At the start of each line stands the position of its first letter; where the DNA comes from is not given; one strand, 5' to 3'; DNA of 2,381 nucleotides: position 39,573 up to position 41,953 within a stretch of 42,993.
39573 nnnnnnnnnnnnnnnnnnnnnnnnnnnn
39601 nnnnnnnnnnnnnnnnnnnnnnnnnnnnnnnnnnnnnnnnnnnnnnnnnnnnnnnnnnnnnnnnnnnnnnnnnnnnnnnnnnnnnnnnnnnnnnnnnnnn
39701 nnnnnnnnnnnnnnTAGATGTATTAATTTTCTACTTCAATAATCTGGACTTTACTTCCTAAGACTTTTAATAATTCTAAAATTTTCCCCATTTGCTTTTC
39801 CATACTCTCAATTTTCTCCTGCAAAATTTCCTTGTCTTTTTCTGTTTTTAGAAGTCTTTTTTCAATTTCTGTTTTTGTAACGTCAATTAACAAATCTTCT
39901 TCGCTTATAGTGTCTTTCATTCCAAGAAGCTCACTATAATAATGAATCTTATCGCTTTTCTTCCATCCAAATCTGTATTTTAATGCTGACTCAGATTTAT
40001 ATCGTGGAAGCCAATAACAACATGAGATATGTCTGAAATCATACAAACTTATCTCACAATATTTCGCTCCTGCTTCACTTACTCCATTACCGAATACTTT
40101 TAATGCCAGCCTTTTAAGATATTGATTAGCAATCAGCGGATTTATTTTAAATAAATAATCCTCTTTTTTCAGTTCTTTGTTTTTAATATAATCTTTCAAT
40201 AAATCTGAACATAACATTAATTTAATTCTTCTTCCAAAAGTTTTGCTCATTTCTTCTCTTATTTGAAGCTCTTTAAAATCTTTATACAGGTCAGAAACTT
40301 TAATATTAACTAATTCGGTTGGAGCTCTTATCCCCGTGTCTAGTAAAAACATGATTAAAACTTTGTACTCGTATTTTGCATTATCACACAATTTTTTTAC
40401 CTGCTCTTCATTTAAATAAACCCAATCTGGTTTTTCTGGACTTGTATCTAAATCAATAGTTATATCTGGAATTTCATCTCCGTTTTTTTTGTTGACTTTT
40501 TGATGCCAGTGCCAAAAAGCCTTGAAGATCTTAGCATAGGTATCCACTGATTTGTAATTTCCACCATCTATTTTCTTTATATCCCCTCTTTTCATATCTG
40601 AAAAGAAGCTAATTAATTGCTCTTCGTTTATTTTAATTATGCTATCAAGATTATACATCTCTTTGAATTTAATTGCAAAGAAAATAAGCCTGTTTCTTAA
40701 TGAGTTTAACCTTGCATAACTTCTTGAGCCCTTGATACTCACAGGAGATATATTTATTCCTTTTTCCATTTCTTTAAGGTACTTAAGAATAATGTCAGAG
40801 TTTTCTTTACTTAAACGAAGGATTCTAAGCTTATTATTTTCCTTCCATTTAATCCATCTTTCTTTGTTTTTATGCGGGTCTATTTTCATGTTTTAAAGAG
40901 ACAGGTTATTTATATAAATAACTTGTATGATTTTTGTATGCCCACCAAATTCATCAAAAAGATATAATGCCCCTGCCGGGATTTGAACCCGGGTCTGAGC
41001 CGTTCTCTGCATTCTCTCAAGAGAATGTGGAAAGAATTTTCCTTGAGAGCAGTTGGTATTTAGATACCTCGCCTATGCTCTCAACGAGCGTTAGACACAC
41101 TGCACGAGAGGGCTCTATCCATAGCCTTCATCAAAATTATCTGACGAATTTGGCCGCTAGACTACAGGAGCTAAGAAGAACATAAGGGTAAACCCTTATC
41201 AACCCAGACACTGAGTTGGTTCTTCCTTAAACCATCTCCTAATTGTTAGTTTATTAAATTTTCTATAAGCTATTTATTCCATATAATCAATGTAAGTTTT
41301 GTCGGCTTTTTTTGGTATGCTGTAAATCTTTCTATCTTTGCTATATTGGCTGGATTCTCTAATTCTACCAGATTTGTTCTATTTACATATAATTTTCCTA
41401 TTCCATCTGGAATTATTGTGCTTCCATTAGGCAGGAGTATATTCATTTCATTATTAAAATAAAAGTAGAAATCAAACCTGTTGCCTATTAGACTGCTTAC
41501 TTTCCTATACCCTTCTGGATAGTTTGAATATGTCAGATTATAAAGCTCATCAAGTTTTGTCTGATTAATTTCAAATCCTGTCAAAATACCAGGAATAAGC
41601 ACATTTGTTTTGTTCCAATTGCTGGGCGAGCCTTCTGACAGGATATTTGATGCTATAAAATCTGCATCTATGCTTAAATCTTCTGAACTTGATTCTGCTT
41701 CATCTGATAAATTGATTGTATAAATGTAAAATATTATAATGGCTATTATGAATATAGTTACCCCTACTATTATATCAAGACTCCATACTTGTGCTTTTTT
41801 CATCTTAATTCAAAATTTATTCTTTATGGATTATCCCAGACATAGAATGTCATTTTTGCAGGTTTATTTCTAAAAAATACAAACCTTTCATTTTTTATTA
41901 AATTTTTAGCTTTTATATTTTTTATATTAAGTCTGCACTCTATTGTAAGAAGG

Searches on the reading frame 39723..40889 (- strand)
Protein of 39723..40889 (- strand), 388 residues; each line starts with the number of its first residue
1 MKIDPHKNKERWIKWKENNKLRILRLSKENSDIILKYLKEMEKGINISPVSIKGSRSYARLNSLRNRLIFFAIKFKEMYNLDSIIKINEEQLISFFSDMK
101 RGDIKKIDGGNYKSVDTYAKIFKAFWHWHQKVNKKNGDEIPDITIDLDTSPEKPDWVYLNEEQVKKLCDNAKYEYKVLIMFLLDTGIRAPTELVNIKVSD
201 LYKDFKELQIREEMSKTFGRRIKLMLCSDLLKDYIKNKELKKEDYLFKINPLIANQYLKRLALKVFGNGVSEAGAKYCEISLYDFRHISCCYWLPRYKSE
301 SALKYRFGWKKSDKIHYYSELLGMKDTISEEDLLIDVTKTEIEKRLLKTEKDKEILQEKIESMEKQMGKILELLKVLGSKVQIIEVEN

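Call 26: search_protein_families(library=pfam, proteins=[window:39723-40889:-], max_evalue=0.001)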
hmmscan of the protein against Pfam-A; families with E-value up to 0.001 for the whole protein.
window:39723-40889:- (388 aa): 1 family
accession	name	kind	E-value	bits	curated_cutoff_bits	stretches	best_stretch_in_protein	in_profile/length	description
PF00589.27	Phage_integrase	-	6.5e-10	39.5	27.1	1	158-319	2-166/172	Phage integrase family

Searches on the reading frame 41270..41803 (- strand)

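Call 26: search_protein_families(library=pfam, proteins=[window:41270-41803:-], max_evalue=0.001)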
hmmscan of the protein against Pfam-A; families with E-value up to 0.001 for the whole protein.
window:41270-41803:- (177 aa): 1 family
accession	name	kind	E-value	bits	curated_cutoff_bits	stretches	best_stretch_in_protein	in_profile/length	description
PF23958.1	DUF7287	-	0.00043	21.3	27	1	8-84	7-81/157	Family of unknown function (DUF7287)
